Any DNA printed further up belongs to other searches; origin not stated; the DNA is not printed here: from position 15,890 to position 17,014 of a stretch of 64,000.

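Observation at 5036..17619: Bad/Ali-like alicyclic ring-cleavage parts: BadH-like SDR, two MenB/BadI-family paralogs, DECR-type dienoyl-CoA reductase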

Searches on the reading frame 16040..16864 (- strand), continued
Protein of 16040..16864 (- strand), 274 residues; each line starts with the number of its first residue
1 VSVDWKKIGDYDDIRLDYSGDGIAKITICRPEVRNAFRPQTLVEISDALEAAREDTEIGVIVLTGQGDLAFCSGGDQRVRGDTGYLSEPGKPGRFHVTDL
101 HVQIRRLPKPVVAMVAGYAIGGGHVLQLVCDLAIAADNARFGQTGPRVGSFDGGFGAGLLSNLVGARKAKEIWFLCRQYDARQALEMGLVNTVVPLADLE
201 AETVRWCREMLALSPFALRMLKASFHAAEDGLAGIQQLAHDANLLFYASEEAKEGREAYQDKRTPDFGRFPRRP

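Call 20: search_protein_families(library=ncbifam, proteins=[L031:2975-4591:-, L031:4588-5760:-, L031:5811-6839:-, L031:6820-7860:-, L031:8715-9971:-, L031:10001-10834:+, L031:10831-11718:+, L031:11718-12653:+, L031:12684-14255:+, L031:15212-16972:+], max_evalue=1e-15)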
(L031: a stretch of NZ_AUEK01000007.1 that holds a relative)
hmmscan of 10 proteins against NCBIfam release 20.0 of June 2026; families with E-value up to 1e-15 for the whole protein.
L031:2975-4591:- (538 aa): 21 families
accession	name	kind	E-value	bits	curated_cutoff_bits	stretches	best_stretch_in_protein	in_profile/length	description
TIGR01327.1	PGDH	equivalog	2.9e-182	607.1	454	1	8-527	1-515/525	phosphoglycerate dehydrogenase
NF008759.0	PRK11790.1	equivalog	4.6e-76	256.1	404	1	7-328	12-338/410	phosphoglycerate dehydrogenase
NF009714.1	PRK13243.1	equivalog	1.9e-71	241.1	455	1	8-317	4-323/332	glyoxylate reductase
NF005069.0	PRK06487.1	equivalog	5.6e-54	183.3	448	1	22-309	23-313/320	2-hydroxyacid dehydrogenase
NF011938.0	PRK15409.1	equivalog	7e-49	166.6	492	1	12-317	8-319/324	glyoxylate/hydroxypyruvate reductase GhrB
NF005750.0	PRK07574.1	equivalog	3.4e-48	164.6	329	1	58-298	104-348/386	NAD-dependent formate dehydrogenase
NF006263.0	PRK08410.1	equivalog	8.7e-43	146.9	389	1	9-295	5-295/311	D-2-hydroxyacid dehydrogenase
NF005387.0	PRK06932.1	equivalog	9.8e-43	146.3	492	1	38-289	36-292/314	2-hydroxyacid dehydrogenase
NF041369.1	Dhydh_Halo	equivalog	2.3e-41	142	400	1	77-296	64-284/305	D-2-hydroxyacid dehydrogenase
NF005027.0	PRK06436.1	equivalog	3.2e-38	131.6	261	1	70-307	51-280/303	2-hydroxyacid dehydrogenase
NF006374.0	PRK08605.1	subfamily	4.1e-31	108.3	356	1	26-265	25-266/332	D-lactate dehydrogenase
NF000492.1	vanH_gen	exception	1.3e-30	106.5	540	1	68-265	66-255/312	D-lactate dehydrogenase VanH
NF001309.0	PRK00257.1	equivalog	5.3e-27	94.7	434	1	49-309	40-280/379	4-phosphoerythronate dehydrogenase PdxB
NF000371.1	vanH_Agroup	exception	3.5e-26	92.2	700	1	67-265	70-260/322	VanH-A/VanH-Pt family D-lactate dehydrogenase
NF000112.1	vanH-Amyco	exception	2.4e-24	86.2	625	1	69-264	96-283/348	VanH-AOV family D-lactate dehydrogenase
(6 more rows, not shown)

L031:4588-5760:- (390 aa): 5 families
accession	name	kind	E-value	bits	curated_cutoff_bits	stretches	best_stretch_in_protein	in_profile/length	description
NF045640.1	AspGlyoxATaseBhcA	equivalog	9.5e-91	304.6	650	1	11-383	7-386/395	L-aspartate--glyoxylate aminotransferase BhcA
NF046070.1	PyrdoxPyrvTramin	equivalog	1.1e-63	215.3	600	1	10-345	7-347/369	pyridoxamine--pyruvate transaminase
TIGR03301.1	PhnW-AepZ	equivalog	3.2e-50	171.5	360.8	1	10-352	1-346/355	2-aminoethylphosphonate aminotransferase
NF010006.0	PRK13479.1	equivalog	2.2e-32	112.6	296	1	8-308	5-307/369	2-aminoethylphosphonate--pyruvate transaminase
TIGR02326.1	transamin_PhnW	equivalog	3.3e-31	108.7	400.8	1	10-309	5-307/363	2-aminoethylphosphonate--pyruvate transaminase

L031:5811-6839:- (342 aa): 4 families
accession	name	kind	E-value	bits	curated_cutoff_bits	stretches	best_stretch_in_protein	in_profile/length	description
NF004017.0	PRK05479.1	equivalog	1e-161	537.4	336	1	10-337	3-330/337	ketol-acid reductoisomerase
NF009940.0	PRK13403.1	equivalog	4.5e-140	466.2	406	1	11-337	3-328/335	ketol-acid reductoisomerase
TIGR00465.1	ilvC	equivalog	2.2e-130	434.2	226.15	1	22-334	1-312/314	ketol-acid reductoisomerase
NF003557.0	PRK05225.1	equivalog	1.7e-51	175.3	713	1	18-230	31-249/491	ketol-acid reductoisomerase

L031:6820-7860:- (346 aa): 1 family
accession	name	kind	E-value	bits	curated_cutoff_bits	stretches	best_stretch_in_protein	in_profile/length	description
TIGR01934.1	MenG_MenH_UbiE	subfamily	1.2e-16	60.7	158.35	1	103-224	31-149/223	ubiquinone/menaquinone biosynthesis methyltransferase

L031:8715-9971:- (418 aa): 75 families (the best 25 are shown)
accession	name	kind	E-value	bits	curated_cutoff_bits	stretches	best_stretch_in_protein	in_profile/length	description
NF002966.0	PRK03640.1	equivalog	1.3e-82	278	556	1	113-417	143-476/483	o-succinylbenzoate--CoA ligase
TIGR01923.1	menE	equivalog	1.6e-79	267.8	330.15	1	30-417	9-442/442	o-succinylbenzoate--CoA ligase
NF004837.0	PRK06187.1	subfamily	1.4e-68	231.4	476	1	98-417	157-518/531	long-chain-fatty-acid--CoA ligase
NF006182.0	PRK08316.1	subfamily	8e-54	183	663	1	301-417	394-513/523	fatty acyl-CoA synthetase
NF005660.0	PRK07445.1-2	equivalog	1.8e-53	181.8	525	1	107-415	66-384/397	O-succinylbenzoic acid--CoA ligase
NF005307.0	PRK06839.1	equivalog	3.9e-52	177.5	748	1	113-417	151-489/496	o-succinylbenzoate--CoA ligase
NF052580.1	Str24CoAsynCasG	equivalog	7.5e-51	173.1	750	1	109-417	186-546/548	steroid-24-oyl-CoA synthetase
NF006539.0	PRK09029.1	equivalog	9e-50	169.8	494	1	108-415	132-445/458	o-succinylbenzoate--CoA ligase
NF005801.1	PRK07656.1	equivalog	3.6e-49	167.8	657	1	109-417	162-499/500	FadD3 family acyl-CoA ligase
NF004797.0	PRK06145.1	equivalog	4.8e-49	167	850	1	103-417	141-491/499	acyl-CoA synthetase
NF005662.0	PRK07445.1-4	equivalog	1.1e-48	166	640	1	112-417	124-457/467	O-succinylbenzoic acid--CoA ligase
NF005877.1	PRK07824.1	equivalog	2.3e-46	158.5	345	1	112-417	43-358/362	o-succinylbenzoate--CoA ligase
NF006572.0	PRK09088.1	equivalog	8.6e-46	156.6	696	1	28-416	42-482/491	acyl-CoA synthetase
NF004114.0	PRK05605.1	equivalog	6.6e-45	153.5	766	1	102-417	212-565/575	long-chain-fatty-acid--CoA ligase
NF005857.1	PRK07786.1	exception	9.9e-45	153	733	1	300-417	389-508/513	fatty-acid--CoA ligase FadD5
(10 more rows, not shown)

L031:10001-10834:+ (277 aa): 61 families (the best 25 are shown)
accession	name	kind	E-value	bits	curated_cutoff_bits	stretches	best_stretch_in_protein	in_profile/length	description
NF005637.0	PRK07396.1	equivalog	4.8e-137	455.8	380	1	2-277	3-273/273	1,4-dihydroxy-2-naphthoyl-CoA synthase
TIGR01929.1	menB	equivalog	5.6e-116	386.6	342.7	1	11-273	1-259/259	1,4-dihydroxy-2-naphthoyl-CoA synthase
NF006186.0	PRK08321.1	equivalog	2e-89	300.2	378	1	8-275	19-300/302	1,4-dihydroxy-2-naphthoyl-CoA synthase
TIGR03210.1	badI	equivalog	2.3e-84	282.7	467.6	1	11-273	1-256/256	2-ketocyclohexanecarboxyl-CoA hydrolase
NF051848.1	EnCoAHydtEchA19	equivalog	6.4e-44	150.4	400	1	28-271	12-256/258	enoyl-CoA hydratase EchA19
NF042430.2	EnCoAhydt_DpgD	equivalog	3.2e-42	144.8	400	1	26-270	7-255/258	enoyl-CoA-hydratase DpgD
NF004475.0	PRK05809.1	subfamily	4.1e-41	141.2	394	1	25-271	13-258/260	short-chain-enoyl-CoA hydratase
NF005802.0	PRK07657.1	equivalog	1.5e-40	139.4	363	1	23-270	11-257/260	enoyl-CoA hydratase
NF006140.0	PRK08290.1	subfamily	3.3e-40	138.1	280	1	105-241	116-250/292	enoyl-CoA hydratase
NF004781.0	PRK06127.1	subfamily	2.3e-39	135.7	291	1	23-271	18-267/269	enoyl-CoA hydratase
NF004517.0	PRK05862.1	equivalog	2.9e-39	135.1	396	1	26-271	14-255/257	enoyl-CoA hydratase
NF006007.0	PRK08138.1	subfamily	8.1e-39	133.5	355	1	22-270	14-258/261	enoyl-CoA hydratase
NF004840.0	PRK06190.1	equivalog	8.3e-39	133.7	253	1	23-234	11-219/260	enoyl-CoA hydratase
NF046063.1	oxepin_alt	equivalog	2.3e-38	132.1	300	1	28-269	12-254/254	oxepin-CoA hydrolase, alternative type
NF006008.0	PRK08139.1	equivalog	3.9e-38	131.5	313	1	23-271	18-264/266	enoyl-CoA hydratase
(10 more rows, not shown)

L031:10831-11718:+ (295 aa): 10 families
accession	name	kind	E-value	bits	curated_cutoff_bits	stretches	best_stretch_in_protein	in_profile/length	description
NF004751.0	PRK06080.1-3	equivalog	7.3e-107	357.3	264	1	3-294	9-295/296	1,4-dihydroxy-2-naphthoate polyprenyltransferase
TIGR00751.1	menA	equivalog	6.8e-73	245.6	102.15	1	12-290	1-283/284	1,4-dihydroxy-2-naphthoate octaprenyltransferase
NF004750.0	PRK06080.1-2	equivalog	2.3e-70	237.3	346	1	3-294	5-300/301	1,4-dihydroxy-2-naphthoate polyprenyltransferase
NF004749.0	PRK06080.1-1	equivalog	2.9e-64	217.2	277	1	4-293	19-306/311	1,4-dihydroxy-2-naphthoate polyprenyltransferase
NF004754.0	PRK06080.1-6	equivalog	1.3e-51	175.9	522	1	5-294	10-303/308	1,4-dihydroxy-2-naphthoate polyprenyltransferase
NF009926.0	PRK13387.1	equivalog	4.3e-42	144.3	316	1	6-294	6-313/317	1,4-dihydroxy-2-naphthoate polyprenyltransferase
NF004753.0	PRK06080.1-5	equivalog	1.3e-40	139.6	555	1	10-293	17-304/312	1,4-dihydroxy-2-naphthoate polyprenyltransferase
TIGR02235.1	menA_cyano-plnt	equivalog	1.2e-34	119.9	225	1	7-293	2-284/285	2-carboxy-1,4-naphthoquinone phytyltransferase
NF004617.0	PRK05951.1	equivalog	1.6e-29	103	239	1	9-267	19-276/306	prenyltransferase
NF004752.0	PRK06080.1-4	subfamily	4.7e-23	82.3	289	1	15-236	14-243/300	1,4-dihydroxy-2-naphthoate polyprenyltransferase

L031:11718-12653:+ (311 aa): 6 families
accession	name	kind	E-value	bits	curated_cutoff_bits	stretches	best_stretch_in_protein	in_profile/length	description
NF002782.0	PRK02901.1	equivalog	5.6e-28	97.9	288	1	11-301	17-272/328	o-succinylbenzoate synthase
NF042940.1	racemase_DgcA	equivalog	3.6e-27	95.4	400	1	2-287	1-287/323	N-acetyl-D-Glu racemase DgcA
TIGR02534.1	mucon_cyclo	subfamily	2e-20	73.2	334.95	1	88-289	99-315/368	muconate/chloromuconate family cycloisomerase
TIGR01927.1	menC_gam_Gplu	equivalog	6.1e-17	61.9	130.55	1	10-298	6-292/307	o-succinylbenzoate synthase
TIGR01928.1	menC_lowGC_arch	equivalog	7.7e-17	61.3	200.65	1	7-273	3-285/325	o-succinylbenzoate synthase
NF011708.0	PRK15129.1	equivalog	5.4e-16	58.5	343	1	73-269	70-274/321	L-Ala-D/L-Glu epimerase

L031:12684-14255:+ (523 aa): 4 families
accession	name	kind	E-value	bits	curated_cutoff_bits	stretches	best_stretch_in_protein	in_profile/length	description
TIGR03813.2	Gln_GABA_anti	equivalog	4e-40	138.2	650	1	33-449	8-420/479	glutamine/gamma-aminobutyrate antiporter GadC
NF053662.1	Glu_GABA_anti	equivalog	3.2e-28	98.9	640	1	34-429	7-392/468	glutamate/gamma-aminobutyrate antiporter GadC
NF040513.1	antiport_TyrP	equivalog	8.1e-26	90.7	630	1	42-445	18-417/465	tyrosine-tyramine antiporter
TIGR00909.1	2A0306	subfamily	6e-21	74.8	556.8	1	25-429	1-390/429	amino acid transporter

L031:15212-16972:+ (586 aa): 9 families
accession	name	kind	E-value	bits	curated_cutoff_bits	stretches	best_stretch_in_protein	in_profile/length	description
TIGR00173.1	menD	equivalog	3.7e-135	451.5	244.2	1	24-456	4-434/435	2-succinyl-5-enolpyruvyl-6-hydroxy-3-cyclohexene-1-carboxylic-acid synthase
NF006052.0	PRK08199.1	subfamily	1.1e-27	96.6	539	1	22-267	10-236/559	thiamine pyrophosphate protein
NF004772.0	PRK06112.1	subfamily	8.4e-24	83.8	673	0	45-266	35-244/578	acetolactate synthase catalytic subunit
NF006122.0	PRK08266.1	subfamily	1.2e-19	70.2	571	1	24-576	8-534/543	hypothetical protein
NF006016.1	PRK08155.1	equivalog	4.8e-19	68.2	870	0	22-182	5-159/554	acetolactate synthase large subunit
NF006187.0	PRK08322.1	equivalog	5.4e-19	68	509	0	26-267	8-229/548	acetolactate synthase large subunit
NF005712.0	PRK07524.1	subfamily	7.3e-18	64.3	500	0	439-567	405-530/536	5-guanidino-2-oxopentanoate decarboxylase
TIGR00118.1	acolac_lg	equivalog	1.9e-17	63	538.35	0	24-182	5-156/557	biosynthetic-type acetolactate synthase large subunit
NF006524.0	PRK08978.1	equivalog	9.9e-16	57.1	738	0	23-182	4-156/548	acetolactate synthase 2 catalytic subunit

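Call 22: search_solved_structures(query=window:16040-16864:-, max_evalue=1e-20, show_alignments=3)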
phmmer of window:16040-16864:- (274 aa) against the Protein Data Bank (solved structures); distinct sequences matched with E-value up to 1e-20: 82 (the best 60 are shown).
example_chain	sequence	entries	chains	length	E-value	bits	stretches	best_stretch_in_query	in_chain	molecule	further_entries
2iex_A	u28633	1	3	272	1.6e-113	382.1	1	2-274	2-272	Dihydroxynapthoic acid synthetase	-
4els_A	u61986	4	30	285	3e-113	381.2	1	3-274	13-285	1,4-Dihydroxy-2-naphthoyl-CoA synthase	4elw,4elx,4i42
3t88_A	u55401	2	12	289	3.2e-113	381.1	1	3-274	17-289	1,4-Dihydroxy-2-naphthoyl-CoA synthase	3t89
3h02_A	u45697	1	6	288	1.7e-112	378.8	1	3-274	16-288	Naphthoate synthase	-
2uzf_A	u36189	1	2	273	9.8e-111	373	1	4-274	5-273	NAPHTHOATE SYNTHASE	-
4eml_A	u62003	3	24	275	3.6e-101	341.6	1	4-273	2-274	Naphthoate synthase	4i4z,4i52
6ojm_A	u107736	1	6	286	2.3e-77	263.5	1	3-269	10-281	1,4-dihydroxy-2-naphthoyl-CoA synthase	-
1q51_A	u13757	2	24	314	1.7e-66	227.9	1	5-272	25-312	menB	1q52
3t8a_A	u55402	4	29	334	2.2e-66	227.5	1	5-272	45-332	1,4-Dihydroxy-2-naphthoyl-CoA synthase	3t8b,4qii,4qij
1rjm_A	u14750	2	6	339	2.4e-66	227.4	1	5-272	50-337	MenB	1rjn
5zai_A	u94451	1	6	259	4.7e-34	121.5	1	23-267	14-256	3-hydroxypropionyl-coenzyme A dehydratase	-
3kqf_A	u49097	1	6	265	1.2e-33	120.1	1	12-267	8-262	Enoyl-CoA hydratase/isomerase family protein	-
6lvp_A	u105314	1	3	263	3.3e-33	118.7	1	11-265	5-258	Enoyl-CoA hydratase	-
3moy_A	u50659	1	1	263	7.1e-32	114.3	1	21-267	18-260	Probable enoyl-CoA hydratase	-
4fjw_D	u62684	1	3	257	1.5e-31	113.3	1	23-267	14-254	Probable enoyl-CoA hydratase echA8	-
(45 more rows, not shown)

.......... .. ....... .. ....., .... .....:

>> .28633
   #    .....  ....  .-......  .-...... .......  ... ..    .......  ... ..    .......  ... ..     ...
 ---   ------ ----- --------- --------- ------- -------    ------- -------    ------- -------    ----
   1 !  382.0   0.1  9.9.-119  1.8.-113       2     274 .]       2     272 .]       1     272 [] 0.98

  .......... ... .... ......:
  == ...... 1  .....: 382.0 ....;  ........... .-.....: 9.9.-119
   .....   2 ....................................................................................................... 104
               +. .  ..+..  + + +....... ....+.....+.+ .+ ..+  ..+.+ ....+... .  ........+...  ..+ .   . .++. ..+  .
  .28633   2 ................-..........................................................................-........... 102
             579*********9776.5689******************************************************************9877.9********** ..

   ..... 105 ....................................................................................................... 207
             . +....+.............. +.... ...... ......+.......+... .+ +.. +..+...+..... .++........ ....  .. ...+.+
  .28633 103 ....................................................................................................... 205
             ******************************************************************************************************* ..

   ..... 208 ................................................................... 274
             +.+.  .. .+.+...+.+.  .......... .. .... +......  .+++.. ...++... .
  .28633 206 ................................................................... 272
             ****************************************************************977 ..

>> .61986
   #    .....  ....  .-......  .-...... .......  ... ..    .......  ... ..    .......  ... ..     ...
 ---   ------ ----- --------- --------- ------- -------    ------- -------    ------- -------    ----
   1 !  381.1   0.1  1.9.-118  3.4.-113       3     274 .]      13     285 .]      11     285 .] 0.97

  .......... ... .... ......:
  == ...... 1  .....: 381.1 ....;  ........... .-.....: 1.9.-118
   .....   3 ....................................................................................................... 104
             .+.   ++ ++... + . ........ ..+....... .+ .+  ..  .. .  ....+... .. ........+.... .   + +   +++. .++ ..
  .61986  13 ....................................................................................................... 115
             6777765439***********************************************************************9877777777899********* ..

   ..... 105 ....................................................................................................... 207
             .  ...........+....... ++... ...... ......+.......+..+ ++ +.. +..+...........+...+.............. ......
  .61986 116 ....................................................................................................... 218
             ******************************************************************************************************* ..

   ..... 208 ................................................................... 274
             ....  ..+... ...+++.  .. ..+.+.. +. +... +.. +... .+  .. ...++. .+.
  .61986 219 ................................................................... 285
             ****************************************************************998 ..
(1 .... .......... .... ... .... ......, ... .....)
